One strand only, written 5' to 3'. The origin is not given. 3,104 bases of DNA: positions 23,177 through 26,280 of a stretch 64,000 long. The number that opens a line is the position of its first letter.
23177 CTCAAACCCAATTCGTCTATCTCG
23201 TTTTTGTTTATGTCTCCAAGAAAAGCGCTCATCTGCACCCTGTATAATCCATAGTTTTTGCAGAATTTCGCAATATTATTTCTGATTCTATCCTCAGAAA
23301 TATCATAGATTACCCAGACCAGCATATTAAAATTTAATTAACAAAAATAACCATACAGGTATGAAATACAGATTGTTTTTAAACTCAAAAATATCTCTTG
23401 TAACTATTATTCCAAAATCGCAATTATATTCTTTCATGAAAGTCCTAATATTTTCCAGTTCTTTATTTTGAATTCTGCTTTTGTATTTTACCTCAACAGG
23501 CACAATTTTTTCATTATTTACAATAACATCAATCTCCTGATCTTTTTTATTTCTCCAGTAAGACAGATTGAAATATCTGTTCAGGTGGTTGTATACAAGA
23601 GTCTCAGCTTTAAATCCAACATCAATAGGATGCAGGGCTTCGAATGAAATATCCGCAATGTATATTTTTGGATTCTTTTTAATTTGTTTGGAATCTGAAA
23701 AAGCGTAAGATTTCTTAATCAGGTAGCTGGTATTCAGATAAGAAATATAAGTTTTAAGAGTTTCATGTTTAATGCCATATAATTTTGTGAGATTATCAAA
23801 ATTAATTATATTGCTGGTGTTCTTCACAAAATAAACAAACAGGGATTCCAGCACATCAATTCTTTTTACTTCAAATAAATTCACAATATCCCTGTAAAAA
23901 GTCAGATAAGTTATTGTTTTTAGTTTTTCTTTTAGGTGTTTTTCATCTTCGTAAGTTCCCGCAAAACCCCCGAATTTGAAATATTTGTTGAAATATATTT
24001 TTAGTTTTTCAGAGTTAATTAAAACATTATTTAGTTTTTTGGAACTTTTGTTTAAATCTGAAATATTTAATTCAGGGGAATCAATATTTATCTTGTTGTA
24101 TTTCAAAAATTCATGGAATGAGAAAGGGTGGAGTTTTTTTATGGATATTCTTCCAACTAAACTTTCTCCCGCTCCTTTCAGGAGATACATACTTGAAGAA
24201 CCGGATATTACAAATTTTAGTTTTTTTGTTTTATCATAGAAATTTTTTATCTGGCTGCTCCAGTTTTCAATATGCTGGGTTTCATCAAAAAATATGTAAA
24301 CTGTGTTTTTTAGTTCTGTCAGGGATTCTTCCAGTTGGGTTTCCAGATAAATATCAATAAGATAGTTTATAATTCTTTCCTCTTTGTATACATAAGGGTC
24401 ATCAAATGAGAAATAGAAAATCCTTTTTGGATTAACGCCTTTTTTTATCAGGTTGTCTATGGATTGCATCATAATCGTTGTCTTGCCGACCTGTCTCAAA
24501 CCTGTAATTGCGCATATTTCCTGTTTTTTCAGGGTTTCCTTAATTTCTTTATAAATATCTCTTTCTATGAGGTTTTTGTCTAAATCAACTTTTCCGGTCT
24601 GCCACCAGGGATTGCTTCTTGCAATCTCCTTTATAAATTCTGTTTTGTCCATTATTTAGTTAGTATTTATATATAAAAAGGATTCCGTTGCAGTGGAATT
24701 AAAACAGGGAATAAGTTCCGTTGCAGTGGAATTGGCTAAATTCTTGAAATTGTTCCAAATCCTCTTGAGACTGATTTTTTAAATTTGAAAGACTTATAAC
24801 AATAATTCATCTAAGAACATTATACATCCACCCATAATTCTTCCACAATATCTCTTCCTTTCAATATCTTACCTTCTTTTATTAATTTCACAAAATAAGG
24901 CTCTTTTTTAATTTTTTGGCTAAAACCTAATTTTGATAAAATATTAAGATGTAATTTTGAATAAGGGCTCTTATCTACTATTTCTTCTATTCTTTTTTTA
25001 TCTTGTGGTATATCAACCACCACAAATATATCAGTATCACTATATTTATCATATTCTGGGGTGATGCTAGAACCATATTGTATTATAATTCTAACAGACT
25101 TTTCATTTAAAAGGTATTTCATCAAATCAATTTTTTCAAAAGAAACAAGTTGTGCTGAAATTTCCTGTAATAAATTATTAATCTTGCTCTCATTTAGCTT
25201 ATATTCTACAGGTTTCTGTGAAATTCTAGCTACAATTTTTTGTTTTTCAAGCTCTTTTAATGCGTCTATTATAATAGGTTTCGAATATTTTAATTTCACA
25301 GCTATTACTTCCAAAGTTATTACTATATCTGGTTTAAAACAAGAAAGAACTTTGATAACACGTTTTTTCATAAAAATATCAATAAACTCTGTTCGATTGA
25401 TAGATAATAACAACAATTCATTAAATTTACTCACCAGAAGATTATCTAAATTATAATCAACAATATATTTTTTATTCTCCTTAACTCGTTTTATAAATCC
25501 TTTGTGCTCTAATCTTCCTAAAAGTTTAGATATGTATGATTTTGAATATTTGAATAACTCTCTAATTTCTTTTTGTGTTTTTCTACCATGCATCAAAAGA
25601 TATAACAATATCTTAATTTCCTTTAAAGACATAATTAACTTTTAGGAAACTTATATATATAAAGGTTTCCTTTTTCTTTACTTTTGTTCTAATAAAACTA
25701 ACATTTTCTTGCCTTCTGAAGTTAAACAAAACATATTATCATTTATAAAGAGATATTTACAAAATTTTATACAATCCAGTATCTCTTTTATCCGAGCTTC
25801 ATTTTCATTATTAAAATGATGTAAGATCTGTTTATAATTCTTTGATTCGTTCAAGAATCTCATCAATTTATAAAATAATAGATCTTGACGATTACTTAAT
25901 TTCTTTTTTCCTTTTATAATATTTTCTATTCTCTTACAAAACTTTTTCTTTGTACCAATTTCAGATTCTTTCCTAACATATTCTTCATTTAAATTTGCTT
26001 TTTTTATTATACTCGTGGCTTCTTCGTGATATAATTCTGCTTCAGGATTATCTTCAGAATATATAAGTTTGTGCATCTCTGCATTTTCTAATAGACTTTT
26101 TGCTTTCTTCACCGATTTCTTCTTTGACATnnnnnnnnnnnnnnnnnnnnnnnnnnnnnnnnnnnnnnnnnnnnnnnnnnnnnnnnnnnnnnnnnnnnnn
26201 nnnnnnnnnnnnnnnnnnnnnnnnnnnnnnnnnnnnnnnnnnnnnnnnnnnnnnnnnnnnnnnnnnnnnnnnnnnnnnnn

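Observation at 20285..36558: Type I-D-like CRISPR-Cas locus with split adaptation module, compact effector proteins and seven embedded non-cas genes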

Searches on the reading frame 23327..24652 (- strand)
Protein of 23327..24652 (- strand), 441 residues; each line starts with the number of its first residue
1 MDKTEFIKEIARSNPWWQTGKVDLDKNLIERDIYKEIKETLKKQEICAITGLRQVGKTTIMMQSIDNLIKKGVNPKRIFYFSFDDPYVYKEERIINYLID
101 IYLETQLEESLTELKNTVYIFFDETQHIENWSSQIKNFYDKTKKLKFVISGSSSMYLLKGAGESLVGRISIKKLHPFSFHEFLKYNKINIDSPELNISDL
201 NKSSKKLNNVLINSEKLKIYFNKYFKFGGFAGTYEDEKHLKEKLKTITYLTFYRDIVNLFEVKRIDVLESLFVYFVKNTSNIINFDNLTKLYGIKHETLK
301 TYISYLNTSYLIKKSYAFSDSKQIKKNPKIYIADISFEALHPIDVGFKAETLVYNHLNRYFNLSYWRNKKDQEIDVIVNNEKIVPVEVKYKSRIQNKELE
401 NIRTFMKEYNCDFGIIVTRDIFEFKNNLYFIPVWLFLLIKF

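Call 4: search_protein_families(library=pfam, proteins=[window:23327-24652:-], max_evalue=0.01)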
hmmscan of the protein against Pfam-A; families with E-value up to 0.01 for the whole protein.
window:23327-24652:- (441 aa): 8 families
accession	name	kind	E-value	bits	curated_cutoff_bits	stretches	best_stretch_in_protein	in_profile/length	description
PF13173.12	AAA_14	-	4.3e-35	121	27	1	44-183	2-129/129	AAA domain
PF13635.12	DUF4143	-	1.5e-22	80.5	28.1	1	254-390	2-159/160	Domain of unknown function (DUF4143)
PF20720.3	nSTAND3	-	3.2e-06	27.3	27.2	1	30-124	3-97/155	Novel STAND NTPase 3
PF01637.24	ATPase_2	-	5.7e-05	23.5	33.2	1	35-143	9-106/225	ATPase domain predominantly from Archaea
PF24883.2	NPHP3_N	-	6e-05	23.7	24.8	1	28-133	6-111/164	Nephrocystin 3, N-terminal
PF04471.18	Mrr_cat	-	0.00029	21.4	21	1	366-422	28-89/115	Restriction endonuclease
PF25199.1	nSTAND_NTPase5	-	0.0011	19.2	34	1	29-150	20-131/145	Novel STAND NTPase 5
PF13401.12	AAA_22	-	0.0017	19.1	27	0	43-154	4-125/130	AAA domain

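Call 7: search_protein_families(library=padloc, proteins=[window:23327-24652:-], max_evalue=0.01)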
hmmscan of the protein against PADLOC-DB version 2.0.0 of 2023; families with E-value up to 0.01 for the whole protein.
window:23327-24652:- (441 aa): 8 families
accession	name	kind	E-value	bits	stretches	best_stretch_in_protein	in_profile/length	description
PDLC04787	PDC-S01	-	2.3e-64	215.8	1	23-438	5-407/412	-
PDLC04789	PDC-S01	-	1.8e-44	150.3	2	29-334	2-267/375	-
PDLC04790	PDC-S01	-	1.3e-41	140.8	1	26-435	9-416/422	-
PDLC04791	PDC-S01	-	2.6e-31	106.7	2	30-188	3-156/395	-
PDLC04786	PDC-S01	-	1.4e-24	84.7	2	30-230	4-196/439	-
PDLC04792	PDC-S01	-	1.3e-23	81.3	1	29-439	2-433/452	-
PDLC04788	PDC-S01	-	4.3e-22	76.6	1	30-424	3-413/448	-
PDLC04140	mad8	-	1.7e-05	22.5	1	35-228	18-130/314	mads_8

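Call 80: search_protein_families(library=ncbifam, proteins=[window:23327-24652:-], max_evalue=1)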
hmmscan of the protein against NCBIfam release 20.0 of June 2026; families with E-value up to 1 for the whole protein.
window:23327-24652:- (441 aa): 1 family
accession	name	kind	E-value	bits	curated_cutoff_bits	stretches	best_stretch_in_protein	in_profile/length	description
NF051457.1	acryl_TF_AcuR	equivalog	0.019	14.3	247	1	44-116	19-89/204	acrylate utilization transcriptional regulator AcuR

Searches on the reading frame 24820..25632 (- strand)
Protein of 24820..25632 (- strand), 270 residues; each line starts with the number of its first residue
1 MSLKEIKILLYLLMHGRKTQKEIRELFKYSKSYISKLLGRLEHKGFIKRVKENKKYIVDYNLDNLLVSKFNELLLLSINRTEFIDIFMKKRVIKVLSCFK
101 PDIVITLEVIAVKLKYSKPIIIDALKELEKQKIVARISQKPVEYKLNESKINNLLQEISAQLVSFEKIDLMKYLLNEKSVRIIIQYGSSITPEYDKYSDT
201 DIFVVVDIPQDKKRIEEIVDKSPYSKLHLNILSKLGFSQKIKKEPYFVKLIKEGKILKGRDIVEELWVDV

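Call 4: search_protein_families(library=pfam, proteins=[window:24820-25632:-], max_evalue=0.01)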
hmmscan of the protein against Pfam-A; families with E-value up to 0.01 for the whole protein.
window:24820-25632:- (270 aa): 20 families
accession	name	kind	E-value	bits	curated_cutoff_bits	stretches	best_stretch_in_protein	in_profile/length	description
PF12802.13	MarR_2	-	2.8e-12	47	27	1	3-51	5-54/61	MarR family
PF01978.25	TrmB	-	3.1e-11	43.4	25.6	1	3-56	8-61/68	Sugar-specific transcriptional regulator TrmB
PF01047.28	MarR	-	4.1e-10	39.8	24.6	1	2-51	2-51/59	MarR family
PF24034.1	DUF7343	-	1.2e-07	31.9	27.6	1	15-58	16-59/62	Domain of unknown function (DUF7343)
PF01638.23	HxlR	-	4.8e-06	26.8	20.8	0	8-62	9-65/91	HxlR-like helix-turn-helix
PF13412.12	HTH_24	-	5.1e-06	26.4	21.9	1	3-48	3-48/48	Winged helix-turn-helix DNA-binding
PF22979.2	HTH_69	-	3.9e-05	23.9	27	0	105-139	27-61/69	Winged helix-turn-helix domain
PF18765.7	Polbeta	-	9.3e-05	23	26.9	1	171-261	4-91/93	Polymerase beta, Nucleotidyltransferase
PF02082.26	Rrf2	-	0.00012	22.7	30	0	6-50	9-56/132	Iron-dependent Transcriptional regulator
PF01909.29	NTP_transf_2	-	0.00015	22.5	21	1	180-256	14-91/93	Nucleotidyltransferase domain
PF00392.27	GntR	-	0.0002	21.4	27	0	106-141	26-61/64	Bacterial regulatory proteins, gntR family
PF13601.12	HTH_34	-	0.00025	21.6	27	1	6-54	3-51/80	Winged helix DNA-binding domain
PF03965.22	Penicillinase_R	-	0.00037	21.3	22.6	1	4-57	4-61/115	Penicillinase repressor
PF13518.12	HTH_28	-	0.00038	20.9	25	1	7-46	4-41/52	Helix-turn-helix domain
PF01022.26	HTH_5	-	0.00074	19.8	22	0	9-48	7-46/47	Bacterial regulatory protein, arsR family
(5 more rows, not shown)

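Call 7: search_protein_families(library=padloc, proteins=[window:24820-25632:-], max_evalue=0.01)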
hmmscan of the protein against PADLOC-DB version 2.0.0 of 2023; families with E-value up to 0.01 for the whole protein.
window:24820-25632:- (270 aa): 9 families
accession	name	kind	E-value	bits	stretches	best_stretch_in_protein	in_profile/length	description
PDLC01434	CasR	-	8.5e-11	40.1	2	81-148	122-184/191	"CAS-I,CAS-II,CAS-III,CAS-IV,CAS-V,CAS-VI; associated_signaling"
PDLC01268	CasR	-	1.5e-08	32.8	2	2-58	123-176/179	"CAS-I,CAS-II,CAS-III,CAS-IV,CAS-V,CAS-VI; associated_signaling"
PDLC01438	Csa3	-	2.7e-05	22.4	1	5-84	150-231/305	"CAS-I,CAS-II,CAS-III,CAS-IV,CAS-V,CAS-VI; associated_signaling"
PDLC02267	AbiEi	-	0.00044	17.8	1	4-68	5-71/252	AbiEi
PDLC01879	CARF3--CARF_TM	-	0.00045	17.9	1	1-61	154-208/222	-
PDLC04903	PDC-S09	-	0.0024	16.2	1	178-216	24-63/108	-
PDLC01852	CARF3--CARF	-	0.0025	15.8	0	4-59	144-199/208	-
PDLC03963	SoFic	-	0.0028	15.1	0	9-63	299-355/361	-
PDLC02232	AbiEi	-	0.004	15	0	103-162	19-78/177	AbiEi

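Call 69: find_homologous_proteins(query=window:24820-25632:-, max_evalue=0.001)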
Query window:24820-25632:- (270 aa): 1 proteins with E <= 0.001 among 1949 candidates.
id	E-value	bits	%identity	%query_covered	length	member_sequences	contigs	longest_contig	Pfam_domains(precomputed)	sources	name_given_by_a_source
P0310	2.2e-153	527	100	95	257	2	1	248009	PF01047.29,PF01978.26,PF12802.14,PF24034.2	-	-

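Call 71: search_solved_structures(query=A5, max_evalue=1)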
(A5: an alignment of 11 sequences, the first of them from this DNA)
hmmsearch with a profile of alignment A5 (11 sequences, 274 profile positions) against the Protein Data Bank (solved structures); distinct sequences matched with E-value up to 1: 78 (the best 60 are shown).
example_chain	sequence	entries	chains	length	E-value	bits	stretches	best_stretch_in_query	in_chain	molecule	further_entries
9xbd_E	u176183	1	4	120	9e-05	25.5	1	186-236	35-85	Nucleotidyltransferase domain-containing protein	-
3f6v_A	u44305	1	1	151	0.00021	24.3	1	7-61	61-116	Possible transcriptional regulator, ArsR family protein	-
9dbh_A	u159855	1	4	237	0.00075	22.5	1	191-216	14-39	HalB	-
9dbj_A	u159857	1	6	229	0.00077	22.5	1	191-216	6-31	HalB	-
1ku9_A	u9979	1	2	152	0.00096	22.1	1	88-140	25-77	hypothetical protein MJ223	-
1r22_A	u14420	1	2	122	0.0013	21.7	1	80-157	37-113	Transcriptional repressor smtB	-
2d1h_A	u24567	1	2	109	0.002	21.1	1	92-151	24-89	109aa long hypothetical transcriptional regulator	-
3nrv_A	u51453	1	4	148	0.0029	20.6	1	57-162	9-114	Putative transcriptional regulator (MarR/EmrR family)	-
1r1t_A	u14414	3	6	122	0.0033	20.4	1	81-157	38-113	Transcriptional repressor smtB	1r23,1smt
1q1h_A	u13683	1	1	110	0.0044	20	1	6-75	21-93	Transcription Factor E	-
6cmv_A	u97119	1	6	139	0.0068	19.4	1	86-162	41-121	Transcriptional regulator Lrs14-like protein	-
4omy_A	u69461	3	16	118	0.0088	19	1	86-162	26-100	NolR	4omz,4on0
3nqo_A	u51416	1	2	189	0.0094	18.9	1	79-138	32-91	MarR-family transcriptional regulator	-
3jyy_A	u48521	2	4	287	0.011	18.7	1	180-215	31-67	Lincosamide nucleotidyltransferase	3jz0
6j0e_A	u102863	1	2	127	0.023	17.7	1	79-138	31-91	Arsenic responsive repressor ArsR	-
9z7q_I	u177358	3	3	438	0.21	14.5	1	177-225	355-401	Cmr1-MntA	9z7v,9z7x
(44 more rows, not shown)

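Call 72: search_protein_families(library=pfam, alignment_id=A5, max_evalue=0.01)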
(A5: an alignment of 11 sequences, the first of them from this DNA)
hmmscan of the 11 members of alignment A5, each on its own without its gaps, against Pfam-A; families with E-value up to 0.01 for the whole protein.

A. member 1, seq(270 aa): 20 families
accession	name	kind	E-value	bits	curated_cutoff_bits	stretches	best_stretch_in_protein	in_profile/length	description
PF12802.13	MarR_2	-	2.8e-12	47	27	1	3-51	5-54/61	MarR family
PF01978.25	TrmB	-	3.1e-11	43.4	25.6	1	3-56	8-61/68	Sugar-specific transcriptional regulator TrmB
PF01047.28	MarR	-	4.1e-10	39.8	24.6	1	2-51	2-51/59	MarR family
PF24034.1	DUF7343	-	1.2e-07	31.9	27.6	1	15-58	16-59/62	Domain of unknown function (DUF7343)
PF01638.23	HxlR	-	4.8e-06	26.8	20.8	0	8-62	9-65/91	HxlR-like helix-turn-helix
PF13412.12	HTH_24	-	5.1e-06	26.4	21.9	1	3-48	3-48/48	Winged helix-turn-helix DNA-binding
PF22979.2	HTH_69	-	3.9e-05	23.9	27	0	105-139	27-61/69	Winged helix-turn-helix domain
PF18765.7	Polbeta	-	9.3e-05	23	26.9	1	171-261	4-91/93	Polymerase beta, Nucleotidyltransferase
PF02082.26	Rrf2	-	0.00012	22.7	30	0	6-50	9-56/132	Iron-dependent Transcriptional regulator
PF01909.29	NTP_transf_2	-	0.00015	22.5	21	1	180-256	14-91/93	Nucleotidyltransferase domain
PF00392.27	GntR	-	0.0002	21.4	27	0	106-141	26-61/64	Bacterial regulatory proteins, gntR family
PF13601.12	HTH_34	-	0.00025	21.6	27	1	6-54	3-51/80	Winged helix DNA-binding domain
PF03965.22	Penicillinase_R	-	0.00037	21.3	22.6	1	4-57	4-61/115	Penicillinase repressor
PF13518.12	HTH_28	-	0.00038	20.9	25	1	7-46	4-41/52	Helix-turn-helix domain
PF01022.26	HTH_5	-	0.00074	19.8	22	0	9-48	7-46/47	Bacterial regulatory protein, arsR family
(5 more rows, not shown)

B. families by the number of members that match (of 11 scanned): 36 families (the first 25 are shown)
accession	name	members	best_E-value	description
PF12802.13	MarR_2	11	2.8e-12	MarR family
PF01978.25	TrmB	11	3.1e-11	Sugar-specific transcriptional regulator TrmB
PF18765.7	Polbeta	11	3.7e-10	Polymerase beta, Nucleotidyltransferase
PF01909.29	NTP_transf_2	11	4.5e-09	Nucleotidyltransferase domain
PF13545.12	HTH_Crp_2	6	9.5e-09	Crp-like helix-turn-helix domain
PF13412.12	HTH_24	6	1.6e-07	Winged helix-turn-helix DNA-binding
PF01022.26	HTH_5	6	9.7e-07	Bacterial regulatory protein, arsR family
PF01047.28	MarR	5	4.1e-10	MarR family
PF13463.12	HTH_27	5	6.2e-08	Winged helix DNA-binding domain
PF24034.1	DUF7343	3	1.2e-07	Domain of unknown function (DUF7343)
PF02002.24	TFIIE_alpha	3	1.5e-05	TFIIE alpha subunit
PF00392.27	GntR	3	0.0002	Bacterial regulatory proteins, gntR family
PF13730.12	HTH_36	3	0.00024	Helix-turn-helix domain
PF01638.23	HxlR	2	4.8e-06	HxlR-like helix-turn-helix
PF09339.16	HTH_IclR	2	2.2e-05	IclR helix-turn-helix domain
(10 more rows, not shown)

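Call 80: search_protein_families(library=ncbifam, proteins=[window:24820-25632:-], max_evalue=1)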
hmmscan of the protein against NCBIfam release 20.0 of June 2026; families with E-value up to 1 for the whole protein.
window:24820-25632:- (270 aa): 16 families
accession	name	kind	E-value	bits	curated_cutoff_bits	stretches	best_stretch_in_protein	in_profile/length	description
NF040939.2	trans_reg_lrs14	equivalog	1.4e-10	41.1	90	2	2-55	20-74/103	Lrs14 family HTH-type transcriptional regulator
TIGR01884.1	cas_HTH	subfamily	1.9e-09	37.2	60.2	2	84-148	136-200/202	CRISPR-associated CARF protein Csa3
NF053606.1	Sta1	subfamily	4.5e-09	36.3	80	1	2-55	19-72/100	Sta1 family transcriptional regulator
NF033789.1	repress_SdpR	subfamily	7.1e-06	25.8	100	1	9-64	13-66/79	autorepressor SdpR family transcription factor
NF033788.1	HTH_metalloreg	subfamily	1.7e-05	24.5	55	1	7-57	15-65/77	metalloregulator ArsR/SmtB family transcription factor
TIGR02698.1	CopY_TcrY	equivalog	0.0028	17.9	121.95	1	19-61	24-66/130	CopY/TcrY family copper transport repressor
NF045593.1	bilirub_TF_BilQ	equivalog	0.012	15.3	125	1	9-54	36-81/135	bilirubin utilization transcriptional regulator BilQ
NF038251.1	AdcR_fam_Zn_TF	equivalog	0.019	15.2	175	1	9-62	41-95/143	zinc-dependent MarR family transcriptional regulator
TIGR00738.1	rrf2_super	superfamily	0.019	14.9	73.3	1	8-51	13-59/132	Rrf2 family transcriptional regulator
NF053660.1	ORF80_fam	equivalog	0.019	14.9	95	1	7-49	6-48/70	ORF80 family leucine zipper DNA-binding protein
NF047752.1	MntA_antitoxin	equivalog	0.031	14.2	60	1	177-210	4-36/106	type VII toxin-antitoxin system MntA family adenylyltransferase antitoxin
NF003210.0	PRK04172.1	equivalog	0.04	12.8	350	1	2-57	5-60/496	phenylalanine--tRNA ligase subunit alpha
NF011947.0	PRK15418.1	equivalog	0.062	12.5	486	1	11-71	24-83/319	transcriptional regulator LsrR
NF008386.0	PRK11181.1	equivalog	0.082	12.1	366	0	40-76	64-99/244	23S rRNA (guanosine(2251)-2'-O)-methyltransferase RlmB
NF011960.0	PRK15431.1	equivalog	0.09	13.2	111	0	11-54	10-53/78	[Fe-S]-dependent transcriptional repressor FeoC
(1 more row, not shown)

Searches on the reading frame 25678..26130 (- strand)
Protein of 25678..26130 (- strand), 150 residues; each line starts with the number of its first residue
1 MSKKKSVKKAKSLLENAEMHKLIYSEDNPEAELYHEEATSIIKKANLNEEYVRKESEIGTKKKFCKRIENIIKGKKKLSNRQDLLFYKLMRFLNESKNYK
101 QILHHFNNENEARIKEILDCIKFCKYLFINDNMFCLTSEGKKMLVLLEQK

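Call 4: search_protein_families(library=pfam, proteins=[window:25678-26130:-], max_evalue=0.01)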
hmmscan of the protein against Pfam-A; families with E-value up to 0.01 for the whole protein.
window:25678-26130:- (150 aa): 0 families

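Call 6: search_protein_families(library=ncbifam, proteins=[window:25678-26130:-], max_evalue=0.01)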
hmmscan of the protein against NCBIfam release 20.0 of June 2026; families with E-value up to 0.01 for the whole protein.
window:25678-26130:- (150 aa): 1 family
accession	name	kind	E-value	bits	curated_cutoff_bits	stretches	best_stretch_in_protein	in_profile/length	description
NF053610.1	Sso10a_fam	subfamily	0.0039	17.2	60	0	115-144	35-64/64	Sso10a family chromatin protein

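Call 7: search_protein_families(library=padloc, proteins=[window:25678-26130:-], max_evalue=0.01)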
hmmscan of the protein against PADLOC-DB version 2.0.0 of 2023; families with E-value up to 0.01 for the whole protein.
window:25678-26130:- (150 aa): 0 families

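Call 54: search_solved_structures(query=A4, max_evalue=10)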
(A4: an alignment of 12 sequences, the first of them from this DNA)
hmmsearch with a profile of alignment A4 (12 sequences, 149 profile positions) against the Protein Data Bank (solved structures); distinct sequences matched with E-value up to 10: 2.
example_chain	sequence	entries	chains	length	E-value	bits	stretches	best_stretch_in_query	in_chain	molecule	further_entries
5xyi_T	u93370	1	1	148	0.32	14.2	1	105-145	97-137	Ribosomal protein S19e, putative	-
5hs7_A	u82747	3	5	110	0.38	13.9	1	89-131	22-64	HTH-type transcriptional regulator YodB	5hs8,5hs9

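Call 55: search_protein_families(library=pfam, alignment_id=A4, max_evalue=1)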
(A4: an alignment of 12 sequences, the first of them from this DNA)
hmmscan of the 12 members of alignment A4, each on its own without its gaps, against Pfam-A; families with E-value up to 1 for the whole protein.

A. member 1, seq(150 aa): 2 families
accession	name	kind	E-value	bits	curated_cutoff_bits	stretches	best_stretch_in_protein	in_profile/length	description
PF15009.12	STING_LBD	-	0.018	14.9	27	1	45-109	116-181/182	STING ligand-binding domain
PF14947.12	HTH_45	-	0.034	14.6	25.5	0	124-148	46-70/77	Winged helix-turn-helix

B. families by the number of members that match (of 12 scanned): 15 families
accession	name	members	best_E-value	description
PF14947.12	HTH_45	3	0.0012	Winged helix-turn-helix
PF25213.1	HVO_A0261_N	3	0.092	HVO_A0261 N-terminal domain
PF08795.16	DUF1796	2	0.044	Putative papain-like cysteine peptidase (DUF1796)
PF10711.15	DUF2513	2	0.061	Hypothetical protein (DUF2513)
PF10553.14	MSV199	1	0.013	MSV199 domain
PF15009.12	STING_LBD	1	0.018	STING ligand-binding domain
PF17419.7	MauJ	1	0.041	Methylamine utilization protein MauJ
PF12269.13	CpG_bind_C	1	0.047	CpG binding protein C-terminal domain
PF01638.23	HxlR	1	0.077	HxlR-like helix-turn-helix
PF24744.1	CARF-assoc_HTH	1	0.094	CARF-associated HTH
PF11965.13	DUF3479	1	0.14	Domain of unknown function (DUF3479)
PF24409.1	wHTH-PRTase_assc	1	0.16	wHTH-PRTase associated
PF21084.3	DUF4423_like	1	0.17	Winged Helix-turn-helix domain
PF25077.1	DUF7800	1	0.2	Domain of unknown function (DUF7800)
PF17782.7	DprA_WH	1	0.54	DprA winged helix domain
